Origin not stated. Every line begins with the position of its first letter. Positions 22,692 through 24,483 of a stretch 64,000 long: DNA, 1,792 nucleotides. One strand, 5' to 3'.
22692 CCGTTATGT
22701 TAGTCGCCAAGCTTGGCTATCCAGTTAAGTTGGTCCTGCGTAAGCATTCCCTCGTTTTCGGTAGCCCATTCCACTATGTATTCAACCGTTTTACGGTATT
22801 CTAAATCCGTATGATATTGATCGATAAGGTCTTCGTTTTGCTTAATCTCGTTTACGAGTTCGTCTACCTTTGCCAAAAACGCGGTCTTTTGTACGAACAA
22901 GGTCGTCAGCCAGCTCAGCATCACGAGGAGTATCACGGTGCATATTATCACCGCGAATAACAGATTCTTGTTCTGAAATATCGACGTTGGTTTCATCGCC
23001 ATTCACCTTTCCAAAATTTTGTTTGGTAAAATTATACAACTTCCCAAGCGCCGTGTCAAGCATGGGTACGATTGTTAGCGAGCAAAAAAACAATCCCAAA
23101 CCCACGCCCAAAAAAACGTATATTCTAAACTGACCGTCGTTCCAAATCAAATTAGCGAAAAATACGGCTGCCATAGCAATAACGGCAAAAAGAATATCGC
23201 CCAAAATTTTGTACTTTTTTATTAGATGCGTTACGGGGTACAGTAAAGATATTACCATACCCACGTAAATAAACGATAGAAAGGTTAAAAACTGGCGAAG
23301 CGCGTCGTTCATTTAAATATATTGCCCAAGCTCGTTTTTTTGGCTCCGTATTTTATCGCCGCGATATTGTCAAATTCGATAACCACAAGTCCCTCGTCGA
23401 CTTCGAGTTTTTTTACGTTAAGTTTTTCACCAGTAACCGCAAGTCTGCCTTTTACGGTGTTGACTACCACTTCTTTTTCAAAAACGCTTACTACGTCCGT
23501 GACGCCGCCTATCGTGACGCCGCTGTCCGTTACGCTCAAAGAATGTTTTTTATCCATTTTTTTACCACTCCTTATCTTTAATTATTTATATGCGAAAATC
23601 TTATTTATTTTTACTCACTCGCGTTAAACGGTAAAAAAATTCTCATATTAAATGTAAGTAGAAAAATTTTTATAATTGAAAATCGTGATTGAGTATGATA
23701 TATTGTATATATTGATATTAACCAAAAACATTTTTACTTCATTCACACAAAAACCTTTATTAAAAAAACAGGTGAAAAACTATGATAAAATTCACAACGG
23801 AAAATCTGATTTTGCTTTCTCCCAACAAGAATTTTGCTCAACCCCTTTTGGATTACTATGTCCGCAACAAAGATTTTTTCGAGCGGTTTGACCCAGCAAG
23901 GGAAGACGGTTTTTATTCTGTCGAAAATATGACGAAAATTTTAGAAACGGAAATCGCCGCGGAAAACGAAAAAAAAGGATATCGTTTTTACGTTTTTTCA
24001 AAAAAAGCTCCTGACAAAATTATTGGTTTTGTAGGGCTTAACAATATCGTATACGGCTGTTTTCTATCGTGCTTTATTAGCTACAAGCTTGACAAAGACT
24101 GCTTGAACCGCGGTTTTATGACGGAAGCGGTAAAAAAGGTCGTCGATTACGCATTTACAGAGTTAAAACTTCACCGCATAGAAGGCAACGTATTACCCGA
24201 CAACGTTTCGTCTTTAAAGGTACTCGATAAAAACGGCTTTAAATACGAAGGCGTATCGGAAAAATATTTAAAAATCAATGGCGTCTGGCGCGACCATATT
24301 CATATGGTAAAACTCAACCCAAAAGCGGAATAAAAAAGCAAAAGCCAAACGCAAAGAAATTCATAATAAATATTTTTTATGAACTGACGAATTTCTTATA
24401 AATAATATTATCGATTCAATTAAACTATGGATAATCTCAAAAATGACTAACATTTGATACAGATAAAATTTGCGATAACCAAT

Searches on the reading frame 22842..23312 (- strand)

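Call 69: search_protein_families(library=pfam, proteins=[window:22842-23312:-], max_evalue=0.0001)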
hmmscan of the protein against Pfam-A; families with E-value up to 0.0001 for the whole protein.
window:22842-23312:- (156 aa): 1 family
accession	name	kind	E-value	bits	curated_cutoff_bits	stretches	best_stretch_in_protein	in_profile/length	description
PF09578.15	Spore_YabQ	-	3.1e-09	37.3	27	1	11-81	1-78/79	Spore cortex protein YabQ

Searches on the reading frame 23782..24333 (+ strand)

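Call 69: search_protein_families(library=pfam, proteins=[window:23782-24333:+], max_evalue=0.0001)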
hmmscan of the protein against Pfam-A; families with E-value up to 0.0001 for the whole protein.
window:23782-24333:+ (183 aa): 3 families
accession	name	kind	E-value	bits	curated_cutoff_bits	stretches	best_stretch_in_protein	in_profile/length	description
PF13302.13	Acetyltransf_3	-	1.5e-20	74.8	25.4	1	26-154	18-138/138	Acetyltransferase (GNAT) domain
PF13420.13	Acetyltransf_4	-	2.6e-12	47.5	24.3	1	43-173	26-154/155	Acetyltransferase (GNAT) domain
PF00583.31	Acetyltransf_1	-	3.3e-07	31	20.7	1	61-153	27-116/116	Acetyltransferase (GNAT) family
